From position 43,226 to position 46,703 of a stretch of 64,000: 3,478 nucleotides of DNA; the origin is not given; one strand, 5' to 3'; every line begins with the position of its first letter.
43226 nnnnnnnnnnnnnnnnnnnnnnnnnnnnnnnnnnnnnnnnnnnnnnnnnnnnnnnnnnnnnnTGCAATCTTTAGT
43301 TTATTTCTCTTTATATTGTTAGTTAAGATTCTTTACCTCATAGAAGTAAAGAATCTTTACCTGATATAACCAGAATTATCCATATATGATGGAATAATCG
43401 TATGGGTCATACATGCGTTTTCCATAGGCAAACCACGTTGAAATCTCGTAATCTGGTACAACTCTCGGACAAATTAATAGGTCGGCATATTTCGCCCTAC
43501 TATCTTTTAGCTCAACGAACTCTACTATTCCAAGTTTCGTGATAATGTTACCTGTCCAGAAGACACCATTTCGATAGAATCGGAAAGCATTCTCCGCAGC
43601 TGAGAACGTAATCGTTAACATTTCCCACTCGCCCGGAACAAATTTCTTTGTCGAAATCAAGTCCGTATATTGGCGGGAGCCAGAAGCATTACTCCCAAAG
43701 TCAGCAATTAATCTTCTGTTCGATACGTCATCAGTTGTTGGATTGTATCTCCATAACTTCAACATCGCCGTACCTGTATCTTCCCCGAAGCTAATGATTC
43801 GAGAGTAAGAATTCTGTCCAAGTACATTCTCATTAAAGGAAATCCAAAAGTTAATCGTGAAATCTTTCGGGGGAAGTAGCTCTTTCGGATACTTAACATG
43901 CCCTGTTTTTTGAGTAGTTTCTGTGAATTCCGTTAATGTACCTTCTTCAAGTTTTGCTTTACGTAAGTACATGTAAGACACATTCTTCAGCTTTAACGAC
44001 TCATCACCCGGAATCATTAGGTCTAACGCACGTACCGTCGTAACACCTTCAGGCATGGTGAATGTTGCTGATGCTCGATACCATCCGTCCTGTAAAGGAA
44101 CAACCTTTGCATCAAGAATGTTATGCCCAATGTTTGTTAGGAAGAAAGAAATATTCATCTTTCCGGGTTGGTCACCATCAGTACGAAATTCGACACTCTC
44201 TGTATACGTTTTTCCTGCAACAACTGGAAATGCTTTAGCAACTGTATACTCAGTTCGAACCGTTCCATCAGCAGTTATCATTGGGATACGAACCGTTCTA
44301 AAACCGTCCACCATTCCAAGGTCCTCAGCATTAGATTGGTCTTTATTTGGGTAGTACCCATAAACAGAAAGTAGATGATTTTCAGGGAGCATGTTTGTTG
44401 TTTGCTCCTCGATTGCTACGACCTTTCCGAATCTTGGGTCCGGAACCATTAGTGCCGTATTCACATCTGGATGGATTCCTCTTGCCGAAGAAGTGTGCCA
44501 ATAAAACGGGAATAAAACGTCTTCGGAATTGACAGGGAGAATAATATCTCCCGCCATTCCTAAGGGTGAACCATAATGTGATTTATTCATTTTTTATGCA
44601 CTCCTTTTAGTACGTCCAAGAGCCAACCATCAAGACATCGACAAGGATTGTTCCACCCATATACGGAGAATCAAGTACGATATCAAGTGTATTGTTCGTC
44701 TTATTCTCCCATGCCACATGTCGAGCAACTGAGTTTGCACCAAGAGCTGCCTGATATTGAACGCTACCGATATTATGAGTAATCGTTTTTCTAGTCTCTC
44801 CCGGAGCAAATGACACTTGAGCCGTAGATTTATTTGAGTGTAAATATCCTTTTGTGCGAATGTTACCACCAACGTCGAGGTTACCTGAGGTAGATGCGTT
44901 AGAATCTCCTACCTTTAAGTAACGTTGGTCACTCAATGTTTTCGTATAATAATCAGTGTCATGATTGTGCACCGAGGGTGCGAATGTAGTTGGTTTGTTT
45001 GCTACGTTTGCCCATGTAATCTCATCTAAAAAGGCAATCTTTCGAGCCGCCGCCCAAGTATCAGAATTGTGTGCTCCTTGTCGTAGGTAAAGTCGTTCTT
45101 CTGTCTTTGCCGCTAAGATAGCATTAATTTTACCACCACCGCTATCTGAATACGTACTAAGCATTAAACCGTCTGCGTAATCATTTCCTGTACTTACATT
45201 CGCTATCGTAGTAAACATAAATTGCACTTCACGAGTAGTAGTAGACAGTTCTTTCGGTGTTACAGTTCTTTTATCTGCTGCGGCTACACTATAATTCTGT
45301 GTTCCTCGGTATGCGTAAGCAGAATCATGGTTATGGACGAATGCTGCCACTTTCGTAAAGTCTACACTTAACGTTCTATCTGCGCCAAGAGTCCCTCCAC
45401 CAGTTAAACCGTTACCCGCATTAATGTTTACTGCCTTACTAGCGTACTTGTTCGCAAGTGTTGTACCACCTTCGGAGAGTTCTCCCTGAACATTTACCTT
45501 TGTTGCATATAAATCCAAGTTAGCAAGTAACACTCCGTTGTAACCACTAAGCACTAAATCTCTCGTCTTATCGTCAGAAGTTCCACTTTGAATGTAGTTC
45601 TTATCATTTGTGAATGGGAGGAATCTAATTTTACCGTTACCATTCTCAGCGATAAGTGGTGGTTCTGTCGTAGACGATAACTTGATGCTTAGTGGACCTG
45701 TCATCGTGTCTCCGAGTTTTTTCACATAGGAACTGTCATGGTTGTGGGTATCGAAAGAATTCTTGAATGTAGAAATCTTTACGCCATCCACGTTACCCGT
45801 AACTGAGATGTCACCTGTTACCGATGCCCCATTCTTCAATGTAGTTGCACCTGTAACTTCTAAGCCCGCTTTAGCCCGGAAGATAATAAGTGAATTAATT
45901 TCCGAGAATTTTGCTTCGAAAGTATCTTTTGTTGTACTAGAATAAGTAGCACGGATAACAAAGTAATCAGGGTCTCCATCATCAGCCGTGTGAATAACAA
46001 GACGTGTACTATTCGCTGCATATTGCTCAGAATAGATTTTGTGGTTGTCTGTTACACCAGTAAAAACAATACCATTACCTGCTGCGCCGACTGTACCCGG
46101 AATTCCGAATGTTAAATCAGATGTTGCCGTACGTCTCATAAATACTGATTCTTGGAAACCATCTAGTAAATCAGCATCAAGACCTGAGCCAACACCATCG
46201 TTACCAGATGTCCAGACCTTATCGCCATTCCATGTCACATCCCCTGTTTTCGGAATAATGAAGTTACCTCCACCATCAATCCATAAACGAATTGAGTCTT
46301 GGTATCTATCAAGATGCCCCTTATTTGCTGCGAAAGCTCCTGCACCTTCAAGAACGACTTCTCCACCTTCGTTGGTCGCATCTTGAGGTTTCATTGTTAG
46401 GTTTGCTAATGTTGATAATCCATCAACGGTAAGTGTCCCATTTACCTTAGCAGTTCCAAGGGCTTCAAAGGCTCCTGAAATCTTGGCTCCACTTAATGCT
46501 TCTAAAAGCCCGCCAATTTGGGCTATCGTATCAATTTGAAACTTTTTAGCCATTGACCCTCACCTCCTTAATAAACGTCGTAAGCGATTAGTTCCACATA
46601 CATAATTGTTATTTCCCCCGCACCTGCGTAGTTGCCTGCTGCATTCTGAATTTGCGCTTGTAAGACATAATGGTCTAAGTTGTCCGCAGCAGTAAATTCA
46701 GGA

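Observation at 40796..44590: Three LamG/concanavalin-like tail proteins with a shared C-terminal (W/F)(Y/F).S..PF-type motif, interleaved with copy C of the 78-bp element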

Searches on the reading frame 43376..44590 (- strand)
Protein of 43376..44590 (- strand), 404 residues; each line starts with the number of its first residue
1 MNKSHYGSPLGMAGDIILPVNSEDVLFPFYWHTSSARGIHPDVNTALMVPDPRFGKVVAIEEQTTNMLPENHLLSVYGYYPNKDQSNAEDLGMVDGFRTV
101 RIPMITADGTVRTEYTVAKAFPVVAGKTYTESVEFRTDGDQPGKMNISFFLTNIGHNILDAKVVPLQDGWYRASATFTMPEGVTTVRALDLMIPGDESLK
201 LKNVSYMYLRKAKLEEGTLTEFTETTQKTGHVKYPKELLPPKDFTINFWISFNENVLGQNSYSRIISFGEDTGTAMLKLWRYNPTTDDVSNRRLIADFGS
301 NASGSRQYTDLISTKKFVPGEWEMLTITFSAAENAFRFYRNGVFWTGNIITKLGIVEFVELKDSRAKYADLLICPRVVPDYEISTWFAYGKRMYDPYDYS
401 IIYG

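Call 3: search_protein_families(library=pfam, proteins=[window:43376-44590:-], max_evalue=0.1)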
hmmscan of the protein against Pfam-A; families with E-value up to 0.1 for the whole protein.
window:43376-44590:- (404 aa): 2 families
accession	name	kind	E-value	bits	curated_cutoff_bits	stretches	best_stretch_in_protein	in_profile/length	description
PF13385.13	Laminin_G_3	-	1.2e-09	38.9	27.6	1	228-343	3-100/151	Concanavalin A-like lectin/glucanases superfamily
PF02018.23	CBM_4_9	-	0.0011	19.8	25.9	0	122-186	58-125/136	Carbohydrate binding domain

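Call 4: search_protein_families(library=phrogs, proteins=[window:43376-44590:-], max_evalue=0.01)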
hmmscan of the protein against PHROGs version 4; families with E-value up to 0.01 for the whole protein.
window:43376-44590:- (404 aa): 3 families
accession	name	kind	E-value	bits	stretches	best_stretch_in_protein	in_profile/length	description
phrog_5939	-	tail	2.3e-05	24.1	1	59-218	411-586/801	tail protein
phrog_701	-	head and packaging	2.5e-05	21.1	1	128-262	5286-5417/6136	virion structural protein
phrog_18802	-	head and packaging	0.00094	16.7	1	150-258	2127-2234/3007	virion structural protein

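Call 13: search_dna_similar(query=window:43376-44590:-, collection=phages, mode=protein, max_evalue=0.001, max_rows=25)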
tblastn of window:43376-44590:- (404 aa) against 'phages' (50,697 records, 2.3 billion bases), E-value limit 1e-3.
No match.

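Call 16: find_homologous_proteins(query=window:43376-44590:-)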
Query window:43376-44590:- (404 aa): 5 proteins with E <= 0.001 among 2220 candidates.
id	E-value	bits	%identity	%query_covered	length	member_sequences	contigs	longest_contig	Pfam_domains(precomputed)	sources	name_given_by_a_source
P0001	2.4e-276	934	100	100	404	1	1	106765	PF13385.14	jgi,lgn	-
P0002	5.0e-229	778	81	100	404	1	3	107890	PF13385.14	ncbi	-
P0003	5.2e-93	331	43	100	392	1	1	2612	PF13385.14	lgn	-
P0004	2.6e-77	279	38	100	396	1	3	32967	PF13385.14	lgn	-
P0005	6.4e-71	258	37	100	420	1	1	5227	PF13385.14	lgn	-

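Call 18: find_encoding_contigs(protein=P0002, flank=10000, max_places=4)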
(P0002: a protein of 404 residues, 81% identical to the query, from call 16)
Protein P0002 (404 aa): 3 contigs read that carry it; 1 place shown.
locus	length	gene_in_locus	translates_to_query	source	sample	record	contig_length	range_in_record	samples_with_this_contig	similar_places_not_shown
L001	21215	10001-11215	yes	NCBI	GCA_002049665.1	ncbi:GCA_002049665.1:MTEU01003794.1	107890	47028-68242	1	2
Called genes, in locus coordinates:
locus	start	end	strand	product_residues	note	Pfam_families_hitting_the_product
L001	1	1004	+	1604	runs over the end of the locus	-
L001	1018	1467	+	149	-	PF19266:CIS_tube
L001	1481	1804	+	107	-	-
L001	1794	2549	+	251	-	-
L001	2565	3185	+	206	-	PF01476:LysM (weak)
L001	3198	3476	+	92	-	PF04717:Phage_base_V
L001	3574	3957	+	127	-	PF04965:GPW_gp25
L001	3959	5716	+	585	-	PF04865:Baseplate_J (faint)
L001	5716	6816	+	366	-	PF09684:Tail_P2_I (weak)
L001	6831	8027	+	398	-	PF16075:DUF4815, PF20129:DUF6519 (weak)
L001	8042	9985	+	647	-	-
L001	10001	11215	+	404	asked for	PF13385:Laminin_G_3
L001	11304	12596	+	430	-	PF13385:Laminin_G_3 (faint)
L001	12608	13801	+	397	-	-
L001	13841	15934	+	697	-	PF27308:XkdV_N (faint)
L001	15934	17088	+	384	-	-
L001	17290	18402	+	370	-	-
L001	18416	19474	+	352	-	-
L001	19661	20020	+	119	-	-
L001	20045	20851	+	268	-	PF01183:Glyco_hydro_25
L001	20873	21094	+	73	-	PF04688:Holin_SPP1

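Call 19: list_cluster_members(proteins=[P0001, P0002, P0003, P0004, P0005])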
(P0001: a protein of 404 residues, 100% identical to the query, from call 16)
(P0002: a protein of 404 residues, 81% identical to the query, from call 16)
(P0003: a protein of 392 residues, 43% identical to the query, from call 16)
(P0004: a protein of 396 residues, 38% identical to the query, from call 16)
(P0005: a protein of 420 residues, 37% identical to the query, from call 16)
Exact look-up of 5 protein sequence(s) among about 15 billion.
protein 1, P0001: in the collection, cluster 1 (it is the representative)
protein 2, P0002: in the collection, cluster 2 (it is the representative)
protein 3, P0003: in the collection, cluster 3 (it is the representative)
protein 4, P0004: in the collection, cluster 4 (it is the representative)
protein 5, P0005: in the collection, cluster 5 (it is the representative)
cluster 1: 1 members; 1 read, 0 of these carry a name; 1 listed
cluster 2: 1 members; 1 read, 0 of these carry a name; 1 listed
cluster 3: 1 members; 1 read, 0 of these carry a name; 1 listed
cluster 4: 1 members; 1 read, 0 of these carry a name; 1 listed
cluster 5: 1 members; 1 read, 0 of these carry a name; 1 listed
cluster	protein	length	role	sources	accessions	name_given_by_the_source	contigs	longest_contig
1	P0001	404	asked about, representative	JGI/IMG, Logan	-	-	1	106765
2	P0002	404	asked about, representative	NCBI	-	-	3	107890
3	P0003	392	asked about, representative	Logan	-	-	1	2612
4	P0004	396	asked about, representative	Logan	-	-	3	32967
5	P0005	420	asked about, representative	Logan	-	-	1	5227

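Call 20: find_encoding_contigs(protein=P0004, flank=10000, max_places=3)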
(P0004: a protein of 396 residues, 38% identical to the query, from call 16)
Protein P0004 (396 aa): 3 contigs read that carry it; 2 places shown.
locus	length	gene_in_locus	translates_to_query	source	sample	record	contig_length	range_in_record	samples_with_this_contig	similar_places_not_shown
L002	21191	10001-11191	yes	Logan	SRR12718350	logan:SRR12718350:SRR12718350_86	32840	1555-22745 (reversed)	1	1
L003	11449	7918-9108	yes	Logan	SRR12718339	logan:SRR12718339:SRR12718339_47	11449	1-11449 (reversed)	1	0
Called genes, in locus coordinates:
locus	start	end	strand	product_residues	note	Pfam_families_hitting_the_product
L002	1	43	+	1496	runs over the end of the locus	PF10145:PhageMin_Tail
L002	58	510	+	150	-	PF19266:CIS_tube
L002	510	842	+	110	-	-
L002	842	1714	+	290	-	-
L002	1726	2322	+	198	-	PF01476:LysM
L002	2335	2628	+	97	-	PF04717:Phage_base_V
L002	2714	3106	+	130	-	PF04965:GPW_gp25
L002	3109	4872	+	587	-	PF04865:Baseplate_J (faint), PF26078:Baseplate_J_M (weak)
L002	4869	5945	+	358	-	PF09684:Tail_P2_I (faint)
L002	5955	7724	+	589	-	PF16075:DUF4815, PF20129:DUF6519 (weak)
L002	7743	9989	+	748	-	-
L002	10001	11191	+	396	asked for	PF13385:Laminin_G_3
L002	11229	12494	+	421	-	-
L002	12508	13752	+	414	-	PF13385:Laminin_G_3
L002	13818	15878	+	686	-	-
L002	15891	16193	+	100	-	-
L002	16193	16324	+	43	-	PF09693:Phage_XkdX (weak)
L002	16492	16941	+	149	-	PF05105:Phage_holin_4_1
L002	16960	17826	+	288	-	-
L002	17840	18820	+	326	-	PF00082:Peptidase_S8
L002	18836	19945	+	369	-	PF01183:Glyco_hydro_25, PF00570:HRDC (faint), PF01476:LysM, PF23446:LysM1_NFP_LYK (faint), PF23472:LysM2_CERK1_LYK3_4_5 (faint), PF23473:LysM3_LYK4_5 (faint), PF01476:LysM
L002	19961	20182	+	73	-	PF04688:Holin_SPP1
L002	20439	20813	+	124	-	-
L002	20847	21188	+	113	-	-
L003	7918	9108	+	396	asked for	PF13385:Laminin_G_3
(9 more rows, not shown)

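Call 21: find_encoding_contigs(protein=P0005, flank=10000, max_places=3)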
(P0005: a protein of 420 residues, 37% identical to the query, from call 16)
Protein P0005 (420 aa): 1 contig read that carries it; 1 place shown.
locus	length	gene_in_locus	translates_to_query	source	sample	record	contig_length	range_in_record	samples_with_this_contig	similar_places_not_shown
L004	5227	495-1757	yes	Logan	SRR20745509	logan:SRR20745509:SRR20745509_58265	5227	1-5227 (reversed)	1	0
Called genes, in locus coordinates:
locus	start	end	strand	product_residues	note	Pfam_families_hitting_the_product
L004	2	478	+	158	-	?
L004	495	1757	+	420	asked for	PF13385:Laminin_G_3 (faint)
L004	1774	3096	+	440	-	PF02018:CBM_4_9 (weak), PF13385:Laminin_G_3 (faint)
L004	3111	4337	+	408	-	PF13385:Laminin_G_3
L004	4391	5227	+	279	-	?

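Call 22: find_encoding_contigs(protein=P0003, flank=10000, max_places=3)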
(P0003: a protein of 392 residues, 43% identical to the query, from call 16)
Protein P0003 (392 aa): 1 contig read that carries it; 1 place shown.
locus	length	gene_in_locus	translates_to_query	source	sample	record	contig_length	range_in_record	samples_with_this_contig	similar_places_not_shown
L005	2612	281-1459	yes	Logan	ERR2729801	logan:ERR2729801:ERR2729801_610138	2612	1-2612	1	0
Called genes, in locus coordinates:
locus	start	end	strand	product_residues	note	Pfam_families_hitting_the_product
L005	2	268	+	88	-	?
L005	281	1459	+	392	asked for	PF13385:Laminin_G_3 (weak)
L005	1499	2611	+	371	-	?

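Call 72: predict_structure(alignment_id=A6)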
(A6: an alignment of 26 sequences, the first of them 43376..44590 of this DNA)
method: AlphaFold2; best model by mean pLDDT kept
length: 404 residues; sequences in the alignment: 26
mean_pLDDT: 77.9   pTM: 0.73
mean pLDDT of the five models: 77.9, 75.7, 73.6, 71.6, 71.2
residues with pLDDT >= 90: 95; 70-90: 210; 50-70: 63; < 50: 36
segments of 3 or more residues with pLDDT < 50: 1-16, 83-85, 197-200, 284-286, 401-404
pLDDT, mean of each block of 10 residues (from residue 1): 36 53 86 84 89 86 79 70 56 80 58 68 86 82 74 82 81 86 80 57 72 77 71 91 93 61 80 85 55 85 89 83 95 96 94 90 88 95 89 67 45
secondary structure, 60 per line:
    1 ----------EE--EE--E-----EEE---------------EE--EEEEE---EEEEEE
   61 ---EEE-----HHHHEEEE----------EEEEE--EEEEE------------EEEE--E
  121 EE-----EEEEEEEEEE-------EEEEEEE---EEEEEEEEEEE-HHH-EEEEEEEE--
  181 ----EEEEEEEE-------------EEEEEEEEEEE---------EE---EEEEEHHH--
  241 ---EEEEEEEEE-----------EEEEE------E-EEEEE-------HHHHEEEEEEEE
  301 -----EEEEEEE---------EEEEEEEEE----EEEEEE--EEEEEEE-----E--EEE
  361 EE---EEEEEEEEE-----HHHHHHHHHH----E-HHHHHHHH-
elements in order: E25-27 E47-51 E55-60 E64-66 H72-75 E76-79 E90-94 E97-101 E114-117 E120-122 E128-137 E145-151 E155-165 E171-178 E185-192 E206-216 E231-235 E244-252 E264-268 E277-281 H289-292 E293-300 E306-312 E322-330 E335-340 E343-349 E358-362 E366-374 H380-389 H396-403

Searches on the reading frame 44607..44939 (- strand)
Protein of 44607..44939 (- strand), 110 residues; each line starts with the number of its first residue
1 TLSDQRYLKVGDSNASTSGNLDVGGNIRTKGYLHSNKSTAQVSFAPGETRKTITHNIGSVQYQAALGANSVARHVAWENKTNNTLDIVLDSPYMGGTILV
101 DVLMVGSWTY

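Call 94: search_solved_structures(query=A9, max_evalue=1, show_alignments=1)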
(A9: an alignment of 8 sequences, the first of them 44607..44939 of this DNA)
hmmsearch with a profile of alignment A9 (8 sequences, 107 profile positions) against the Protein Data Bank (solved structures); distinct sequences matched with E-value up to 1: 2.
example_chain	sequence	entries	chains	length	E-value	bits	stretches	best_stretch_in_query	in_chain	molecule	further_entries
6ok3_A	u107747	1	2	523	0.02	18.4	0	45-82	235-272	Sel1 repeat protein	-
9nx3_A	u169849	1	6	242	0.14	15.6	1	21-102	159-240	Capsid decoration protein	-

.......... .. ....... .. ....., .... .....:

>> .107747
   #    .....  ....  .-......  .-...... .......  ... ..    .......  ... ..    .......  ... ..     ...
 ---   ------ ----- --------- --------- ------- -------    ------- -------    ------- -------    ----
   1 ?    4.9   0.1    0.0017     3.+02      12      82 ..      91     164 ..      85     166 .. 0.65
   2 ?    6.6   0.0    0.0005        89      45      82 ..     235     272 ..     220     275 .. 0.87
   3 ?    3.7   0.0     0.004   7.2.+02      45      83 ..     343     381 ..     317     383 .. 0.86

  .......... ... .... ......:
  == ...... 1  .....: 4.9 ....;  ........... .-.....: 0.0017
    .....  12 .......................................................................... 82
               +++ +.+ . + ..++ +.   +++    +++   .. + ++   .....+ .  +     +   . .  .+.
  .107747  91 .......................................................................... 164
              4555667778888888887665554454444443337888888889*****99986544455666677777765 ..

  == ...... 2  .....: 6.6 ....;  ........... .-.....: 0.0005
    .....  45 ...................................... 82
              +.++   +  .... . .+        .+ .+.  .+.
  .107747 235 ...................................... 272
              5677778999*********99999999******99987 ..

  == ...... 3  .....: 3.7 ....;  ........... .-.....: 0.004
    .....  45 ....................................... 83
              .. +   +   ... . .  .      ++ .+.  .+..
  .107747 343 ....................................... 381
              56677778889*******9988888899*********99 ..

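Call 95: search_protein_families(library=pfam, alignment_id=A9, max_evalue=1)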
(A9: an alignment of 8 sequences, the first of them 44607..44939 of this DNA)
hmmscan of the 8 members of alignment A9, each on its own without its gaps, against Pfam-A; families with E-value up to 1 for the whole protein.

A. member 1, window:44607-44939:- (110 aa): 1 family
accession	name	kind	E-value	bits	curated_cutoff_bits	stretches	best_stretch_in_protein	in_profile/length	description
PF18129.7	SH3_12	-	0.12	12.8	26.2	1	80-99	31-50/69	Xrn1 SH3-like domain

B. families by the number of members that match (of 8 scanned): 4 families
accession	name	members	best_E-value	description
PF17115.11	Toast_rack_N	1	0.061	N-terminal domain of toast_rack, DUF2154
PF18129.7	SH3_12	1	0.12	Xrn1 SH3-like domain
PF00009.33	GTP_EFTU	1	0.14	Elongation factor Tu GTP binding domain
PF09314.17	DUF1972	1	0.18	Domain of unknown function (DUF1972)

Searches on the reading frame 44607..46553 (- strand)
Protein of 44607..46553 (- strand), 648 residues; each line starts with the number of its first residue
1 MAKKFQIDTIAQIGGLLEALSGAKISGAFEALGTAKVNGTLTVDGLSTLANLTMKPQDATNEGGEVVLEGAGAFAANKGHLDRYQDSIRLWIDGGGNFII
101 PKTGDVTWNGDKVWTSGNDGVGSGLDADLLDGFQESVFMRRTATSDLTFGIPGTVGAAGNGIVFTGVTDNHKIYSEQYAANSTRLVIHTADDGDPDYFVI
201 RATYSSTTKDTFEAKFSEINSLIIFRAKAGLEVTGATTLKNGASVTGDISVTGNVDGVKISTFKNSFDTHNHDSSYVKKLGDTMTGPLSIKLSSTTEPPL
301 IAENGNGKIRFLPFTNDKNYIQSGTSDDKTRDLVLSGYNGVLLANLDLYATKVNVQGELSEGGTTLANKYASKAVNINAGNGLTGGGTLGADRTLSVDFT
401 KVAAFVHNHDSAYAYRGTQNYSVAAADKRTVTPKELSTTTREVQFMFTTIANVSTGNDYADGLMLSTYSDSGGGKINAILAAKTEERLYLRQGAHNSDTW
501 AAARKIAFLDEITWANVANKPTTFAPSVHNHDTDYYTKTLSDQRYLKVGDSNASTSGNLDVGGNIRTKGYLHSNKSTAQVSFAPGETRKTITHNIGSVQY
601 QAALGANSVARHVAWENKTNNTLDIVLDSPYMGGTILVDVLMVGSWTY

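Call 3: search_protein_families(library=pfam, proteins=[window:44607-46553:-], max_evalue=0.1)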
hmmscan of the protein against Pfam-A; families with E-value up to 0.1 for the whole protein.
window:44607-46553:- (648 aa): 0 families

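Call 4: search_protein_families(library=phrogs, proteins=[window:44607-46553:-], max_evalue=0.01)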
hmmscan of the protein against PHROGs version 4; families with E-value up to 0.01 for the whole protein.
window:44607-46553:- (648 aa): 6 families
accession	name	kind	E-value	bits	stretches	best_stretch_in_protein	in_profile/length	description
phrog_10588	-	tail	5.3e-38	131.4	2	403-539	529-667/1459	tail protein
phrog_25563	-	unknown function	1.8e-14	54.1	1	101-256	266-384/777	-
phrog_21962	-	tail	6.3e-07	30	1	363-402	188-227/321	tail protein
phrog_30593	-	unknown function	5.2e-06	26.9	1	358-418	124-184/322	-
phrog_25379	-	tail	1.3e-05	25.5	1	21-147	154-279/384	tail protein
phrog_28169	-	unknown function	4.7e-05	24.7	1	499-545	79-126/160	-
